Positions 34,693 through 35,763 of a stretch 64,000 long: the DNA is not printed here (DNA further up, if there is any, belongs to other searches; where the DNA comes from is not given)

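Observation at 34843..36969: Head-to-head pair: orphan 256-aa protein and Shedu-like nuclease, a candidate two-gene cargo module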

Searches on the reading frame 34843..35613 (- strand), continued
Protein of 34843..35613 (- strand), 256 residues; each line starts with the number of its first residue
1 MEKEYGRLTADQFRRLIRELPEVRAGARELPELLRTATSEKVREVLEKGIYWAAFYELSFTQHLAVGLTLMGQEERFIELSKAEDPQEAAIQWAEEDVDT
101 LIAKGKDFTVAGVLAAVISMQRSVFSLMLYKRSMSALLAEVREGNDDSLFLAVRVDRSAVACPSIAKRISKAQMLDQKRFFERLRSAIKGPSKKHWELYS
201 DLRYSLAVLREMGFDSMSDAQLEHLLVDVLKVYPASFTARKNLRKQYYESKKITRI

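Call 52: search_protein_representatives(alignment_id=A1)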
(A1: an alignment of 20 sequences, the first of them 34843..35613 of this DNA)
Query: 20 sequences, 260 profile positions. Proteins with E-value up to 0.001 (for the whole library): 983; up to 1e-10: 607; up to 1e-30: 170. The best 150 are listed.
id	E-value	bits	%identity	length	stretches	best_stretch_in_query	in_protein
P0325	1.4e-98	345.9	-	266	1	3-259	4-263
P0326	1.1e-92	326.6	-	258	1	4-259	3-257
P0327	1.6e-91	322.8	-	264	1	3-258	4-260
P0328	5.0e-90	317.9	-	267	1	9-259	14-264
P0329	2.5e-78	279.5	-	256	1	3-259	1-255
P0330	4.6e-78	278.7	-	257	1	5-257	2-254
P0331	7.0e-72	258.4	-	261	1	3-259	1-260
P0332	1.1e-71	257.8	-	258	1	4-259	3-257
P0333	1.1e-71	257.7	-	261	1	4-259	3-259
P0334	1.3e-70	254.2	-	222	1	32-233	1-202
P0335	5.1e-70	252.3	-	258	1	3-259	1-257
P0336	5.5e-69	248.9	-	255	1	3-259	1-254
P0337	1.9e-68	247.2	-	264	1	13-258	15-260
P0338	1.0e-64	234.9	-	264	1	3-256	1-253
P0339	4.1e-64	233.0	-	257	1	3-259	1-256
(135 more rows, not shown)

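Call 60: search_dna_similar(query=window:34843-35613:-, collection=phages, mode=protein, max_evalue=0.01, max_rows=10)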
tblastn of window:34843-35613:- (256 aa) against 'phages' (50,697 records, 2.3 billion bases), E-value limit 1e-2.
No match.

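Call 63: search_dna_similar(query=window:34843-35613:-, collection=plasmids, mode=protein, max_evalue=0.001, max_rows=15)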
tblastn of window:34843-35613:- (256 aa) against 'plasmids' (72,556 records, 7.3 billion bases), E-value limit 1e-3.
No match.

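Call 69: fold_search(model_id=the predicted structure, library=viral)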
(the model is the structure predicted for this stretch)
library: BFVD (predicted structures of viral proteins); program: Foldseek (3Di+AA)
matches with E <= 10: 38; with E <= 0.001: 0
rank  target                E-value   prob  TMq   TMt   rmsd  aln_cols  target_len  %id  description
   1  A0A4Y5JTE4            2.1e+00  0.04  0.13  0.16  20.9       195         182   10  Uncharacterized protein [Pseudomonas phage vB_PaeM_PA5oct]
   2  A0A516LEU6            2.5e+00  0.06  0.15  0.17  17.6       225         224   14  (no name in the UniProt tables at hand)
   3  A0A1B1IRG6            2.6e+00  0.04  0.14  0.08  20.9       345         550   13  (no name in the UniProt tables at hand)
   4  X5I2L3                3.5e+00  0.04  0.15  0.14  20.5       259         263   15  Uncharacterized protein [Pseudomonas phage KPP25]
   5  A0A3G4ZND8            4.6e+00  0.04  0.12  0.13  17.1       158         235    8  Uncharacterized protein [Terrestrivirus sp.]
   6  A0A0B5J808            4.6e+00  0.03  0.16  0.12  18.9       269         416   12  Uncharacterized protein [Pandoravirus inopinatum]
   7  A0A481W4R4            4.6e+00  0.02  0.14  0.13  21.2       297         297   11  Virion structural protein [Pseudomonas phage Psa21]
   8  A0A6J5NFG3            5.0e+00  0.03  0.15  0.11  20.2       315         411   12  Acyltransferase [uncultured Caudovirales phage]
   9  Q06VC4                5.7e+00  0.03  0.17  0.17  19.5       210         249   11  (no name in the UniProt tables at hand)
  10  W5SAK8                6.0e+00  0.02  0.13  0.10  21.2       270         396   11  Uncharacterized protein [Pithovirus sibericum]
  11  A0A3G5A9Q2            6.0e+00  0.02  0.13  0.08  20.9       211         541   11  E2 ubiquitin-conjugating enzyme [Hyperionvirus sp.]
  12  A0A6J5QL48            6.3e+00  0.02  0.13  0.08  17.3       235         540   11  Uncharacterized protein [uncultured Caudovirales phage]
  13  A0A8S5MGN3            6.6e+00  0.02  0.16  0.17  18.3       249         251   14  Uncharacterized protein [Podoviridae sp. ct1h53]
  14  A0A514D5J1            6.6e+00  0.02  0.11  0.08  18.6       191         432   11  (no name in the UniProt tables at hand)
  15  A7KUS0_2              6.6e+00  0.02  0.14  0.04  25.2       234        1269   13  (no name in the UniProt tables at hand)
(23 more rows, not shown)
